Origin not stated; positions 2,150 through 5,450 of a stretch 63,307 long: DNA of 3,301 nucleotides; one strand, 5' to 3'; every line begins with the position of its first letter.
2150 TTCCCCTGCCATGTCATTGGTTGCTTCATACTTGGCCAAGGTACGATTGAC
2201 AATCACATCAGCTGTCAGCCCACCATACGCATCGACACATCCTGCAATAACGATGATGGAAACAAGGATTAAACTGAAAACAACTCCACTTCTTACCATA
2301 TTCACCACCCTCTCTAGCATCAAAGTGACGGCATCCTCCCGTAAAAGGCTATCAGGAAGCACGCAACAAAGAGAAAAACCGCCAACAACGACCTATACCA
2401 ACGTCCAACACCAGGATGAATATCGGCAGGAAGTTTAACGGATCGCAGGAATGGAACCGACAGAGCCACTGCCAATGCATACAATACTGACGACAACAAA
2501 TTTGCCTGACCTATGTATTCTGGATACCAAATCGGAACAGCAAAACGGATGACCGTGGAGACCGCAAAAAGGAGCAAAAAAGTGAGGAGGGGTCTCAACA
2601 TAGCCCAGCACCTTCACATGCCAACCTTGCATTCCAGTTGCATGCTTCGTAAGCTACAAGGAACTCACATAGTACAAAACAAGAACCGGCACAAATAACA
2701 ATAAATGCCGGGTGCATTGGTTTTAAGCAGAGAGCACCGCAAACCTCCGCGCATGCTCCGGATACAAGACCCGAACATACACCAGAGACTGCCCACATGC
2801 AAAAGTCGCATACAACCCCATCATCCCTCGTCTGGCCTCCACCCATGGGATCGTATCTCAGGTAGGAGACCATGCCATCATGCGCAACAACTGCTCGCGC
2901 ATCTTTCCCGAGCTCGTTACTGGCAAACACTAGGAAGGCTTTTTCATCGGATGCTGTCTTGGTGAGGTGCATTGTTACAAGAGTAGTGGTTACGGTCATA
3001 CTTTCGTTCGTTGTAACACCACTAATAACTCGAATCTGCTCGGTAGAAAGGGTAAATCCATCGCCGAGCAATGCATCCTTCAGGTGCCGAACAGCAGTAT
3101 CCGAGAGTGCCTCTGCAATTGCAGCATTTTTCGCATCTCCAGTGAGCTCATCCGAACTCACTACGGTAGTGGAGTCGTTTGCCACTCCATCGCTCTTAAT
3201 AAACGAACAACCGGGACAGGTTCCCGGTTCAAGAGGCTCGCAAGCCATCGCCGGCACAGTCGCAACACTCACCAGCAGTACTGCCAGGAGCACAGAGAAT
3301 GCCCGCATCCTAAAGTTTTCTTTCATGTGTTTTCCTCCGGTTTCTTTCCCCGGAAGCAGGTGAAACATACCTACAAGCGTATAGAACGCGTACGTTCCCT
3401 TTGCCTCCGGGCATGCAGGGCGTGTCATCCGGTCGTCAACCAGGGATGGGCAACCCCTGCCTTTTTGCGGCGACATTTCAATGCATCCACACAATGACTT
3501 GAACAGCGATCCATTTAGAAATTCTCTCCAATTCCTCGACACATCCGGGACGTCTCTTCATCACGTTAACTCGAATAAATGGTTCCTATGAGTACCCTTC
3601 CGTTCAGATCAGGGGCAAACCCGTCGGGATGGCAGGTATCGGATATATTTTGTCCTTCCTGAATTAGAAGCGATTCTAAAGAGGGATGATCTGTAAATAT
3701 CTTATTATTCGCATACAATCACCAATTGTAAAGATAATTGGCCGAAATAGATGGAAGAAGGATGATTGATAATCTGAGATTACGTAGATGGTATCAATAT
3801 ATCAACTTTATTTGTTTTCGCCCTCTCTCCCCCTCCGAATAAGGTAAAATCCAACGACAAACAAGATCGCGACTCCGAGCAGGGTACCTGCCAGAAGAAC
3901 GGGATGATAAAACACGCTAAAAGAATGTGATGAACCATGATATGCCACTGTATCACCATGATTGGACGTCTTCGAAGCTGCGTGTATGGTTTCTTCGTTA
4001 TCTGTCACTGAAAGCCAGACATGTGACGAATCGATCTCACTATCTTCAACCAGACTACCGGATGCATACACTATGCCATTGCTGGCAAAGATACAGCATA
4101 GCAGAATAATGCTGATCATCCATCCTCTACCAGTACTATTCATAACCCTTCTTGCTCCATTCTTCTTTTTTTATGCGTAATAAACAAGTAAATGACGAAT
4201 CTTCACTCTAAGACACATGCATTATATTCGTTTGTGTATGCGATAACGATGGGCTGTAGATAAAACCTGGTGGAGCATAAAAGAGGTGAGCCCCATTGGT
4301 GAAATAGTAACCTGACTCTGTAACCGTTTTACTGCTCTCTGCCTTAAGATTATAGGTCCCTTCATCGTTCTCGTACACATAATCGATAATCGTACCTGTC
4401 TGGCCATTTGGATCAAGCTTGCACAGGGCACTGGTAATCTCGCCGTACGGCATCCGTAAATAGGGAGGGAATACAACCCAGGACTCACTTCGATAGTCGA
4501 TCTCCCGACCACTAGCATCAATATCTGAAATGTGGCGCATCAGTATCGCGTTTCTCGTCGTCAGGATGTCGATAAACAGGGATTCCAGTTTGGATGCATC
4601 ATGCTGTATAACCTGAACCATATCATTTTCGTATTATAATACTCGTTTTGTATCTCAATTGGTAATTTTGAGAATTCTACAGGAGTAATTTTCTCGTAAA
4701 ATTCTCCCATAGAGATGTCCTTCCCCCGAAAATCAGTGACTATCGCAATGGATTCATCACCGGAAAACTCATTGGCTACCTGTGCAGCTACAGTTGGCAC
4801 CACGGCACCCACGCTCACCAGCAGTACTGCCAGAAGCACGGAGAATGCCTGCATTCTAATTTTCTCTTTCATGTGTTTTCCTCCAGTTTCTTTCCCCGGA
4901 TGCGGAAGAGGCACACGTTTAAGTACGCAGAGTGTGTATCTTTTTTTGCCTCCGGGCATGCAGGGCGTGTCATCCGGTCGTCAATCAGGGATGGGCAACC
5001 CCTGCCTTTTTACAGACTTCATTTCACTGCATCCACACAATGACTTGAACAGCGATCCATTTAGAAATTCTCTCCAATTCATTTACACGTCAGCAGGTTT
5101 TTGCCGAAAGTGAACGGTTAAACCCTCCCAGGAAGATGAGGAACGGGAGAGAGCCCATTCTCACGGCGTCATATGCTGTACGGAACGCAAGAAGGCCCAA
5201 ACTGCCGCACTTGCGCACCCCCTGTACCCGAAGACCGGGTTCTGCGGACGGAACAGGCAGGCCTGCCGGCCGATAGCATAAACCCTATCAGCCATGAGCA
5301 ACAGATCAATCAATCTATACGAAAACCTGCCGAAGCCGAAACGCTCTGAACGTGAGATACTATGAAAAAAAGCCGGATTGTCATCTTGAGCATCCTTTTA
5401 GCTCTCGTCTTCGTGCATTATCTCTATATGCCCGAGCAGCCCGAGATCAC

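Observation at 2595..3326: Halocin C8-like antimicrobial precursor in a methanogen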

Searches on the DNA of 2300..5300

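Call 70: search_rna_families(source=window, start=2300, end=5300, threshold=evalue, max_evalue=1)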
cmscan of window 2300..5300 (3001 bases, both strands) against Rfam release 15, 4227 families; matches with E-value up to 1: 0.
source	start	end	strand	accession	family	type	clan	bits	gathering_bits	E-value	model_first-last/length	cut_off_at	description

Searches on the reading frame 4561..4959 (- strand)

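Call 26: search_protein_families(library=pfam, proteins=[window:4561-4959:-], max_evalue=0.1)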
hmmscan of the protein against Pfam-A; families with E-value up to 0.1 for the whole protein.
window:4561-4959:- (132 aa): 2 families
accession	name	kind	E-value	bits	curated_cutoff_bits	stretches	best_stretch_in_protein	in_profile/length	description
PF12351.13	Fig1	-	0.039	14.3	25.3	1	35-82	117-164/188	Ca2+ regulator and membrane fusion protein Fig1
PF07760.16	DUF1616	-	0.089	12.4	31.6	1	37-109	152-223/307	Protein of unknown function (DUF1616)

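Call 27: search_protein_families(library=ncbifam, proteins=[window:4561-4959:-], max_evalue=0.1)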
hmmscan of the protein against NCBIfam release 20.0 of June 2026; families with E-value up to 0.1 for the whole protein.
window:4561-4959:- (132 aa): 0 families
